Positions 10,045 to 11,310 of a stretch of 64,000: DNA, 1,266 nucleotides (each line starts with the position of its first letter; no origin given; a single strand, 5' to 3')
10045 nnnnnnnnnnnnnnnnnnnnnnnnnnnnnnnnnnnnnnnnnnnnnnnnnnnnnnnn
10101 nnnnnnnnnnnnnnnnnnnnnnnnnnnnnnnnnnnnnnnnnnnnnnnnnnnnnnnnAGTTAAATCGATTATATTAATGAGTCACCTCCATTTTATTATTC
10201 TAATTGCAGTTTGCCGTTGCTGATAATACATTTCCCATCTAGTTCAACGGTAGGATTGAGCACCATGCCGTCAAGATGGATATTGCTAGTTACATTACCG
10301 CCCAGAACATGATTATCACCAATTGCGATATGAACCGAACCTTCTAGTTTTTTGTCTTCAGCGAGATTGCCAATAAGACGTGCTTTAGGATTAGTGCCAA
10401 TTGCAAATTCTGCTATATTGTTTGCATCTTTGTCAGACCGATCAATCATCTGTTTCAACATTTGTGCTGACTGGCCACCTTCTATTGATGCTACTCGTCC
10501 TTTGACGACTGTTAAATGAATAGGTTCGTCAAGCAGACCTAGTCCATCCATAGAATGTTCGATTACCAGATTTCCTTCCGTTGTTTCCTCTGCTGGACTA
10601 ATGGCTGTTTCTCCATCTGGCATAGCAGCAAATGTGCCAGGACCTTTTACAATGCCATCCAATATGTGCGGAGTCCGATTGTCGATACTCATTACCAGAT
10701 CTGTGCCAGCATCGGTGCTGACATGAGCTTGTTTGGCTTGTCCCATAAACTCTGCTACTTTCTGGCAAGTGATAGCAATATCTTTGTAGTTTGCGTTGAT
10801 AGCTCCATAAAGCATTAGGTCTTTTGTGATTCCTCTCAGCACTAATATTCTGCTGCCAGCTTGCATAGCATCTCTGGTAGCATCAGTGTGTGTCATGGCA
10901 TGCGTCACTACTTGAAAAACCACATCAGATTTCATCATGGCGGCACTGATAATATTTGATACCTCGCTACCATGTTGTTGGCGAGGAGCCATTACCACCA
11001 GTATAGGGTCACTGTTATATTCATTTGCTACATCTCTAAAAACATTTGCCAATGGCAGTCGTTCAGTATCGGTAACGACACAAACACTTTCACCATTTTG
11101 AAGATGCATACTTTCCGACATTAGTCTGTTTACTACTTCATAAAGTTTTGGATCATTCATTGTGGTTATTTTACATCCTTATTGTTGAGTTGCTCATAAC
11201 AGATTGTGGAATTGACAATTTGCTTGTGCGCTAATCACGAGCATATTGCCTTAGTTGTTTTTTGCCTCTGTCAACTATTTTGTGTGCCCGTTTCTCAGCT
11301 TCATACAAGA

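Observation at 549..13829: N-heterocycle degradation array: Mo-hydroxylase with two complete large subunits (L-L-M-S) plus ring-opening and amidohydrolase genes, next to a nicotinamidase-like gene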

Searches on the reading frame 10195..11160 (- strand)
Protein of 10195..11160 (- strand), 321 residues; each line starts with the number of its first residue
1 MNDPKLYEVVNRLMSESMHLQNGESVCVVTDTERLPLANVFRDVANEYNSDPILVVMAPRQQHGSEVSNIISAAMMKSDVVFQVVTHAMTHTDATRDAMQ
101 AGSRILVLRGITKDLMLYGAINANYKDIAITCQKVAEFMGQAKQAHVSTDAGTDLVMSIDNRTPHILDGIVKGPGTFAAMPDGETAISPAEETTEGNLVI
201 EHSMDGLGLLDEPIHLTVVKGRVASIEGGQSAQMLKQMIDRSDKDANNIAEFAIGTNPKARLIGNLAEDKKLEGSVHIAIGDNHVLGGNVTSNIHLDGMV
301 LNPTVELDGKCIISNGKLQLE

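Call 3: search_protein_families(library=pfam, proteins=[window:10195-11160:-])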
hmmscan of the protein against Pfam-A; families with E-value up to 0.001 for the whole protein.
window:10195-11160:- (321 aa): 1 family
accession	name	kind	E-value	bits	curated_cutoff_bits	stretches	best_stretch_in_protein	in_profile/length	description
PF02073.20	Peptidase_M29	-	2.4e-15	56.7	27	1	60-283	117-349/406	Thermophilic metalloprotease (M29)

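Call 6: search_protein_families(library=ncbifam, proteins=[window:10195-11160:-], max_evalue=0.00001)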
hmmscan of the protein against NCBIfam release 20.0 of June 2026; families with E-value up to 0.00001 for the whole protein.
window:10195-11160:- (321 aa): 0 families

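Call 17: search_solved_structures(query=window:10195-11160:-, max_evalue=1, show_alignments=3)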
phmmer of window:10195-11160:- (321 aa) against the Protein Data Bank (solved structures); distinct sequences matched with E-value up to 1: 1.
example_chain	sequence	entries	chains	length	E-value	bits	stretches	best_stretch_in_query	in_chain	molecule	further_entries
7cn3_A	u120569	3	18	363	1.4e-07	34.3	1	85-316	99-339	2,5-dihydroxypyridine 5,6-dioxygenase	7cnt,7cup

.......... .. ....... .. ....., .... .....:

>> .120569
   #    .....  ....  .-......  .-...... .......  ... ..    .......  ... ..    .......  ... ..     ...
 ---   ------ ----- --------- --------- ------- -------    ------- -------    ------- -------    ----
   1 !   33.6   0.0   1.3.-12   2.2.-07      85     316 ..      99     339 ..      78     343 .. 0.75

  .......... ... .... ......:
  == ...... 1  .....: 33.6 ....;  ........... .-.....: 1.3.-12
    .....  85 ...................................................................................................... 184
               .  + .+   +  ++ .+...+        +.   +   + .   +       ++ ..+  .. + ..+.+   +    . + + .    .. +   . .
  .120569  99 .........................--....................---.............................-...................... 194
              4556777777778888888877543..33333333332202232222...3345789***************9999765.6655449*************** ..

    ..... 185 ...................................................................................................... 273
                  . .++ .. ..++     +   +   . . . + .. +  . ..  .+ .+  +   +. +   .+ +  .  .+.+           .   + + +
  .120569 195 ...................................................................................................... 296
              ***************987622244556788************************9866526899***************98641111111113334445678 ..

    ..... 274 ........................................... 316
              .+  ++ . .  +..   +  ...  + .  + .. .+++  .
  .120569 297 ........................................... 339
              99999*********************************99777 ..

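Call 18: find_homologous_proteins(query=window:10195-11160:-, max_evalue=0.00001)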
Query window:10195-11160:- (321 aa): 517 proteins with E <= 0.00001 among 1900 candidates; the best 120 are listed.
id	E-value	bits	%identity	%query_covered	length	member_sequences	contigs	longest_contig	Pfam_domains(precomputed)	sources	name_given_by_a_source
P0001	1.1e-205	699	99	100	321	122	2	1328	PF02073.21,PF26233.1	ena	-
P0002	4.2e-182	622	86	100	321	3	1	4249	PF02073.21,PF26233.1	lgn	-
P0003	3.6e-181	619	86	100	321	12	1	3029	PF02073.21,PF26233.1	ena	-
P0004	4.5e-180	615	86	100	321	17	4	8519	PF02073.21,PF26233.1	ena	-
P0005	7.1e-153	526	75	100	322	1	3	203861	PF02073.21,PF26233.1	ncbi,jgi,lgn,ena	-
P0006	5.8e-151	520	74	100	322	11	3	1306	PF02073.21,PF26233.1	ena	-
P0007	1.6e-149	515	72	100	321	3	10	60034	PF02073.21,PF26233.1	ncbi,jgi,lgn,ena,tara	jgi:leucyl aminopeptidase (aminopeptidase T)|tara:strand:- start:13021 stop:13986 length:966 start_c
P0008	6.0e-142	490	70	100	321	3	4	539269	PF02073.21,PF26233.1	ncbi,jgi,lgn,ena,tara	tara:strand:- start:3060 stop:4025 length:966 start_codon:yes stop_codon:yes gene_type:complete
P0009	3.7e-138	478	67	99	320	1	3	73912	PF02073.21,PF26233.1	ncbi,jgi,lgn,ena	-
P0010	3.7e-138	478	68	99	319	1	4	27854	PF02073.21,PF26233.1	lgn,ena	-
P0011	3.9e-138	478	68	99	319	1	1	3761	PF02073.21,PF26233.1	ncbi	-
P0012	9.7e-137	473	68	100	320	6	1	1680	PF02073.21,PF26233.1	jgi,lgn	-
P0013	7.1e-131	454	64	100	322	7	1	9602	PF02073.21,PF26233.1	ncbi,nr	ncbi:aminopeptidase [Acidobacteria bacterium AH-259-D05]|nr:aminopeptidase [Acidobacteria bacterium 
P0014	1.9e-130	452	64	100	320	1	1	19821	PF02073.21,PF26233.1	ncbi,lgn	ncbi:MAG: aminopeptidase [Candidatus Bipolaricaulia bacterium]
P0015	2.6e-130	452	63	99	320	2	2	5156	PF02073.21,PF26233.1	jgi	-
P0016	2.0e-128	446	62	100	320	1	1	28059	PF02073.21,PF26233.1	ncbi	ncbi:MAG: aminopeptidase [Candidatus Binatia bacterium]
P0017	1.8e-127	443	63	100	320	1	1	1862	PF02073.21,PF26233.1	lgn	-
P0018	2.5e-127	442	62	100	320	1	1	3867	PF02073.21,PF26233.1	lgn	-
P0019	4.4e-127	441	61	100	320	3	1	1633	PF02073.21,PF26233.1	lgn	-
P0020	5.9e-127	441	62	100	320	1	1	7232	PF02073.21,PF26233.1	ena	-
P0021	6.7e-127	441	62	100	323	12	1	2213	PF02073.21,PF26233.1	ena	-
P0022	6.7e-125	434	62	99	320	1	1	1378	PF02073.21,PF26233.1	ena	-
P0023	6.5e-124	431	61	99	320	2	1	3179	PF02073.21,PF26233.1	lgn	-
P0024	1.3e-123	430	61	99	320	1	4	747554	PF02073.21,PF26233.1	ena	-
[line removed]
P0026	4.5e-120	418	64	91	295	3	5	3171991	PF02073.21,PF26233.1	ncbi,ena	-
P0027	6.4e-116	405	71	82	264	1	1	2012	PF02073.21,PF26233.1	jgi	jgi:leucyl aminopeptidase (aminopeptidase T)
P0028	2.3e-115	403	62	91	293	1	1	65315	PF02073.21,PF26233.1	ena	-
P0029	6.8e-115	401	57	99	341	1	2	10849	PF02073.21,PF26233.1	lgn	-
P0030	7.6e-113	395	56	99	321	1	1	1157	PF02073.21,PF26233.1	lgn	-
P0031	8.8e-113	394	55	99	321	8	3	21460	PF02073.21,PF26233.1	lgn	-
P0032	1.1e-112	394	56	100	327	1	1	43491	PF02073.21,PF26233.1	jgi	jgi:leucyl aminopeptidase (aminopeptidase T)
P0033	1.9e-112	393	56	100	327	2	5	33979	PF02073.21,PF26233.1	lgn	-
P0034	3.3e-112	393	56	99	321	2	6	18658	PF02073.21,PF26233.1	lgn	-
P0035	5.2e-112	392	55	99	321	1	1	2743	PF02073.21,PF26233.1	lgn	-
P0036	6.1e-112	392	54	100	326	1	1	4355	PF02073.21,PF26233.1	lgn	-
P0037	2.1e-111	390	56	99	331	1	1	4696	PF02073.21,PF26233.1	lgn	-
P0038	2.6e-111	390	56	99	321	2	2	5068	PF02073.21,PF26233.1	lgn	-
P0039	2.9e-111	389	55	100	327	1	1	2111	PF02073.21,PF26233.1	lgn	-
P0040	6.3e-111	388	55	100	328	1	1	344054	PF02073.21,PF26233.1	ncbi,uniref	ncbi:aminopeptidase [Scopulibacillus cellulosilyticus]|uniref:Aminopeptidase n=1 Tax=Scopulibacillus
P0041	3.1e-110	386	55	100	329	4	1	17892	PF02073.21,PF26233.1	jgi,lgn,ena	-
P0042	5.0e-110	385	53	100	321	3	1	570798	PF02073.21,PF26233.1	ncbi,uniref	ncbi:aminopeptidase [Brevibacillus sp. B_LB10_24]|uniref:aminopeptidase n=1 Tax=Brevibacillus sp. B_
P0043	1.0e-109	384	54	100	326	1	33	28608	PF02073.21,PF26233.1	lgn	-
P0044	1.5e-108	381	53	100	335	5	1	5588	PF02073.21,PF26233.1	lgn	-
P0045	1.6e-108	380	54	100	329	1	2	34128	PF02073.21,PF26233.1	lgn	-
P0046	1.9e-108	380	54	100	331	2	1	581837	PF02073.21,PF26233.1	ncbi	ncbi:aminopeptidase [Aneurinibacillus sp. REN35]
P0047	4.8e-108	379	53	100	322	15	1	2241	PF02073.21,PF26233.1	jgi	-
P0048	1.2e-107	378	53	100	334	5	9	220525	PF02073.21,PF26233.1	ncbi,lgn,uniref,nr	ncbi:hypothetical protein AM501_27955 [Aneurinibacillus migulanus]|uniref:aminopeptidase n=1 Tax=Ane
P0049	5.9e-107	375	55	98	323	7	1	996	PF02073.21,PF26233.1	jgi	-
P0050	9.2e-107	375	53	99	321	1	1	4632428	PF02073.21,PF26233.1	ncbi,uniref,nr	ncbi:aminopeptidase [Alicyclobacillus dauci]|uniref:Aminopeptidase n=1 Tax=Alicyclobacillus dauci Ta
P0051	1.5e-105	371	54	100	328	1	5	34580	PF02073.21,PF26233.1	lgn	-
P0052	2.6e-105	370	56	98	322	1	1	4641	PF02073.21,PF26233.1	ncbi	-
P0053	4.9e-105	369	56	96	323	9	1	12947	PF02073.21,PF26233.1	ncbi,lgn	-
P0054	6.1e-105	369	54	98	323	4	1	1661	PF02073.21,PF26233.1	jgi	jgi:leucyl aminopeptidase (aminopeptidase T)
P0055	8.5e-105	368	55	98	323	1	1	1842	PF02073.21,PF26233.1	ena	-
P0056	9.4e-105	368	53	100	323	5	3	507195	PF02073.21,PF26233.1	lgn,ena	-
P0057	1.8e-104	367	53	100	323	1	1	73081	PF02073.21,PF26233.1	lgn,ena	-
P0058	3.1e-104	366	52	100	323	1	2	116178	PF02073.21,PF26233.1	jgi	-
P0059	3.3e-104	366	52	100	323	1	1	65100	PF02073.21,PF26233.1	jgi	-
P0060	4.9e-104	366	53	99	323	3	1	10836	PF02073.21,PF26233.1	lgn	-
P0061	6.0e-104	365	53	99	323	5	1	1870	PF02073.21,PF26233.1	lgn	-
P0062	6.5e-104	365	52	99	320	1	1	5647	PF02073.21,PF26233.1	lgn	-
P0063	7.8e-104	365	54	98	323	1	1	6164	PF02073.21,PF26233.1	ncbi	ncbi:MAG: aminopeptidase [bacterium]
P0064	1.7e-103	364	53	99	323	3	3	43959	PF02073.21,PF26233.1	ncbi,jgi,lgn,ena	ncbi:MAG: leucyl aminopeptidase [candidate division GAL15 bacterium]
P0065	3.9e-103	363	55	98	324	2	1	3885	PF02073.21,PF26233.1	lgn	-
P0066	5.5e-103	362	54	98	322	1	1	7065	PF02073.21,PF26233.1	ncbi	ncbi:MAG: aminopeptidase [Armatimonadota bacterium]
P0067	6.9e-103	362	53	98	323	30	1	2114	PF02073.21,PF26233.1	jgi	-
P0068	1.1e-102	361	55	98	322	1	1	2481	PF02073.21,PF26233.1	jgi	jgi:aminopeptidase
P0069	1.5e-102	361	56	93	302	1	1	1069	PF02073.21,PF26233.1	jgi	jgi:leucyl aminopeptidase (aminopeptidase T)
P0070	1.9e-102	361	54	98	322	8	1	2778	PF02073.21,PF26233.1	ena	-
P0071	3.0e-102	360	54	98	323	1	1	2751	PF02073.21,PF26233.1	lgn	-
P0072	3.4e-102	360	52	99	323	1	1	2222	PF02073.21,PF26233.1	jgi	-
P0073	4.5e-102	359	55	94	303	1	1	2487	PF02073.21,PF26233.1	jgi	jgi:leucyl aminopeptidase (aminopeptidase T)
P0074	5.3e-102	359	54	99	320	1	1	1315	PF02073.21,PF26233.1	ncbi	-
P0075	7.3e-102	359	53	98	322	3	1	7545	PF02073.21,PF26233.1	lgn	-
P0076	7.5e-102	359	54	98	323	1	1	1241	PF02073.21,PF26233.1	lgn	-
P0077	1.1e-101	358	53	98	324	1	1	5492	PF02073.21,PF26233.1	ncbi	-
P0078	1.5e-101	358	52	99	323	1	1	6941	PF02073.21,PF26233.1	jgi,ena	-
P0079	1.7e-101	357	51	98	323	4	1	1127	PF02073.21,PF26233.1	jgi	jgi:leucyl aminopeptidase (aminopeptidase T)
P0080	1.9e-101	357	53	98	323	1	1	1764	PF02073.21,PF26233.1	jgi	-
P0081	2.3e-101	357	53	98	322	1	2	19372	PF02073.21,PF26233.1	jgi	jgi:leucyl aminopeptidase (aminopeptidase T)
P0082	2.5e-101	357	53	98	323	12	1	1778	PF02073.21,PF26233.1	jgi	-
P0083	2.5e-101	357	52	98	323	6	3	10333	PF02073.21,PF26233.1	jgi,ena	-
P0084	3.0e-101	357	52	98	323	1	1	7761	PF02073.21,PF26233.1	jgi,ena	-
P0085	3.2e-101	357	53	98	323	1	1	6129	PF02073.21,PF26233.1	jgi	jgi:leucyl aminopeptidase (aminopeptidase T)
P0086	3.6e-101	356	52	98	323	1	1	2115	PF02073.21,PF26233.1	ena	-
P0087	3.7e-101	356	51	98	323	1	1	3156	PF02073.21,PF26233.1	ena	-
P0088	5.3e-101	356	53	98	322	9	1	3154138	PF02073.21,PF26233.1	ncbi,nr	ncbi:MAG: aminopeptidase [Armatimonadota bacterium]|nr:aminopeptidase [Armatimonadota bacterium]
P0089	5.6e-101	356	52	99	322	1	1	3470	PF02073.21,PF26233.1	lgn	-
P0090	1.4e-100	354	50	100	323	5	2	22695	PF02073.21,PF26233.1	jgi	jgi:leucyl aminopeptidase (aminopeptidase T)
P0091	1.6e-100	354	51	98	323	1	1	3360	PF02073.21,PF26233.1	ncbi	-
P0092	2.1e-100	354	53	99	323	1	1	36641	PF02073.21,PF26233.1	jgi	jgi:leucyl aminopeptidase (aminopeptidase T)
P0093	2.2e-100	354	54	99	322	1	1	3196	PF02073.21,PF26233.1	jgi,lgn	jgi:leucyl aminopeptidase (aminopeptidase T)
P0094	3.6e-100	353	53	99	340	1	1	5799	PF02073.21,PF26233.1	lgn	-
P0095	9.4e-100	352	50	99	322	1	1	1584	PF02073.21,PF26233.1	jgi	-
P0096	1.3e-99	351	52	99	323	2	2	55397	PF02073.21,PF26233.1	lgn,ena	-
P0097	1.5e-99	351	52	98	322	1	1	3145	PF02073.21,PF26233.1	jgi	jgi:leucyl aminopeptidase (aminopeptidase T)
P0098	4.6e-99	349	53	93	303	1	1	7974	PF02073.21,PF26233.1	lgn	-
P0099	3.2e-98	347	50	98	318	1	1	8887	PF02073.21,PF26233.1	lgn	-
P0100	1.6e-97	344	53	98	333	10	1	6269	PF02073.21,PF26233.1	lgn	-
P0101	1.8e-97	344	53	99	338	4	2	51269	PF02073.21,PF26233.1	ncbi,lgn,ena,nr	ncbi:MAG TPA: aminopeptidase [bacterium]|nr:aminopeptidase [bacterium]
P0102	2.1e-96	341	53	98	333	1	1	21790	PF02073.21,PF26233.1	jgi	jgi:leucyl aminopeptidase (aminopeptidase T)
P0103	3.7e-96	340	52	99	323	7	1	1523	PF02073.21,PF26233.1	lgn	-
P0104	9.6e-96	339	50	98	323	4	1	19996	PF02073.21,PF26233.1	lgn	-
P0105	1.1e-95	338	52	97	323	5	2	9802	PF02073.21,PF26233.1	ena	-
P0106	5.5e-95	336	51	99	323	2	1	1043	PF02073.21,PF26233.1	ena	-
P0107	1.7e-94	334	52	97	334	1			PF02073.21,PF26233.1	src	-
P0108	5.7e-93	329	47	98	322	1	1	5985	PF02073.21,PF26233.1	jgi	jgi:leucyl aminopeptidase (aminopeptidase T)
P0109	9.1e-93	329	48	98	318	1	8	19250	PF02073.21,PF26233.1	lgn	-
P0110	1.5e-92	328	84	57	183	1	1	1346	PF02073.21,PF26233.1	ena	-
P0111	1.9e-92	328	51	93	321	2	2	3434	PF02073.21,PF26233.1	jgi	-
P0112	2.4e-92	327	64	72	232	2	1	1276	PF02073.21,PF26233.1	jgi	jgi:leucyl aminopeptidase (aminopeptidase T)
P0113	4.2e-92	327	57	88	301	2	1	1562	PF02073.21,PF26233.1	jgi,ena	-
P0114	9.7e-92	325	49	93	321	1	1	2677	PF02073.21,PF26233.1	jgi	jgi:leucyl aminopeptidase (aminopeptidase T)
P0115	1.5e-90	322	48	100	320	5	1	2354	PF02073.21,PF26233.1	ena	-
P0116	2.3e-90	321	47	93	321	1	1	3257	PF02073.21,PF26233.1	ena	-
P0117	3.6e-90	320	50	98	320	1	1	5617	PF02073.21,PF26233.1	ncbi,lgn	ncbi:MAG: aminopeptidase [Nitrospinota bacterium]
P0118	6.9e-90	319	49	93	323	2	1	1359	PF02073.21,PF26233.1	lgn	-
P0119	7.9e-90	319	49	93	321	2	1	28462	PF02073.21,PF26233.1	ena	-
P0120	1.8e-89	318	50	93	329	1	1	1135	PF02073.21,PF26233.1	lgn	-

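Call 19: find_encoding_contigs(protein=P0050, flank=10000, max_places=2)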
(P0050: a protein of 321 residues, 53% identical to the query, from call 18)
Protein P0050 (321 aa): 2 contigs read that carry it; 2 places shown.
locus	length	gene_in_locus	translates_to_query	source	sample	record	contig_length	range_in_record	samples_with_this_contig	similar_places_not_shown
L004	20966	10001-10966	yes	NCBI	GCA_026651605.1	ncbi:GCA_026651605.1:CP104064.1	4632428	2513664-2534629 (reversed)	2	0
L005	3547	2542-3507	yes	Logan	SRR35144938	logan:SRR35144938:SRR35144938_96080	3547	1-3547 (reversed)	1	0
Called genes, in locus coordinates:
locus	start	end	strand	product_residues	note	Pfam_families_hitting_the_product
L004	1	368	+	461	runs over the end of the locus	PF07690:MFS_1, PF13347:MFS_2 (faint), PF00083:Sugar_tr, PF07690:MFS_1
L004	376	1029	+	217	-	PF04199:Cyclase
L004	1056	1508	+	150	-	PF06240:COXG, PF11485:STK_08120-like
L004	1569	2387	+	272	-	PF00106:adh_short, PF08659:KR, PF13561:adh_short_C2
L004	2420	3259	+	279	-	PF00795:CN_hydrolase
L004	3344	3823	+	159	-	PF00903:Glyoxalase, PF13468:Glyoxalase_3, PF13669:Glyoxalase_4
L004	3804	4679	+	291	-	PF00941:FAD_binding_5, PF03450:CO_deh_flav_C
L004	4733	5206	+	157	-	PF00111:Fer2, PF13085:Fer2_3 (weak), PF01799:Fer2_2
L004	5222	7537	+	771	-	PF01315:Ald_Xan_dh_C, PF02738:MoCoBD_1, PF20256:MoCoBD_2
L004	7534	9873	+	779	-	PF01315:Ald_Xan_dh_C, PF02738:MoCoBD_1, PF20256:MoCoBD_2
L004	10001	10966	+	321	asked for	PF26233:NicX, PF02073:Peptidase_M29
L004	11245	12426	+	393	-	PF02515:CoA_transf_3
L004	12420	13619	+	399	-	PF02771:Acyl-CoA_dh_N, PF02770:Acyl-CoA_dh_M, PF00441:Acyl-CoA_dh_1, PF08028:Acyl-CoA_dh_2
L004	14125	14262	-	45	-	-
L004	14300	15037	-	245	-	PF13476:AAA_23, PF13555:AAA_29 (weak), PF02463:SMC_N (faint), PF13401:AAA_22 (faint), PF13304:AAA_21 (weak), PF13175:AAA_15 (weak), PF13304:AAA_21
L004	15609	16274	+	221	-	PF00392:GntR, PF07729:FCD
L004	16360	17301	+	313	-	PF00892:EamA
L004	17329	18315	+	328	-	PF00892:EamA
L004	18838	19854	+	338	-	PF04185:Phosphoesterase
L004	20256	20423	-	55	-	-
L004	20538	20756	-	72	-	-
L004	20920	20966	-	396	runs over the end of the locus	PF13102:Phage_int_SAM_5 (faint)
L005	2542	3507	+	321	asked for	PF26233:NicX, PF02073:Peptidase_M29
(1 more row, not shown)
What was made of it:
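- This would fit a C5 dicarboxylate end product (call 19).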

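Call 20: find_encoding_contigs(protein=P0048, flank=10000, max_places=2)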
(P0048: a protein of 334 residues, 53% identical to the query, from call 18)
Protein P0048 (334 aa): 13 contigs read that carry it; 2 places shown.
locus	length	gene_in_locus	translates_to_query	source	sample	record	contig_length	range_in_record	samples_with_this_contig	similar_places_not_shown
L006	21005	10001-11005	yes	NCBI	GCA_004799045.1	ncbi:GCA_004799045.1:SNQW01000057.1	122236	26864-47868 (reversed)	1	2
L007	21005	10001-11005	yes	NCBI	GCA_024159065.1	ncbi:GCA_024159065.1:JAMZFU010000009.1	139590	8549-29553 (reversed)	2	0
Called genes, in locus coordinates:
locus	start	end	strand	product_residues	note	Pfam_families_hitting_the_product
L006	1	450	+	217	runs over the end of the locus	PF04199:Cyclase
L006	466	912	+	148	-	PF06240:COXG, PF10604:Polyketide_cyc2 (weak), PF11485:STK_08120-like (faint)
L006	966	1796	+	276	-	PF00106:adh_short, PF08659:KR, PF23441:SDR (weak), PF13561:adh_short_C2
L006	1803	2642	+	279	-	PF00795:CN_hydrolase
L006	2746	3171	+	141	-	PF00903:Glyoxalase, PF13468:Glyoxalase_3 (weak), PF13669:Glyoxalase_4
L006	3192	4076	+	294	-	PF00941:FAD_binding_5, PF03450:CO_deh_flav_C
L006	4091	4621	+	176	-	PF00111:Fer2, PF13085:Fer2_3 (weak), PF01799:Fer2_2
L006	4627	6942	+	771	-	PF01315:Ald_Xan_dh_C, PF02738:MoCoBD_1, PF20256:MoCoBD_2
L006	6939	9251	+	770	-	PF01315:Ald_Xan_dh_C, PF02738:MoCoBD_1, PF20256:MoCoBD_2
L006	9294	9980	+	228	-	PF00392:GntR, PF07729:FCD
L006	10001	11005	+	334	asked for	PF26233:NicX, PF02073:Peptidase_M29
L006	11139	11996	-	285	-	PF00126:HTH_1, PF13556:HTH_30 (weak), PF03466:LysR_substrate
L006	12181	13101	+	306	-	PF02016:Peptidase_S66, PF17676:Peptidase_S66C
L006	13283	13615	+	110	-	PF03551:PadR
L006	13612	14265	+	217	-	-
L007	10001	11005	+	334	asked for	PF26233:NicX, PF02073:Peptidase_M29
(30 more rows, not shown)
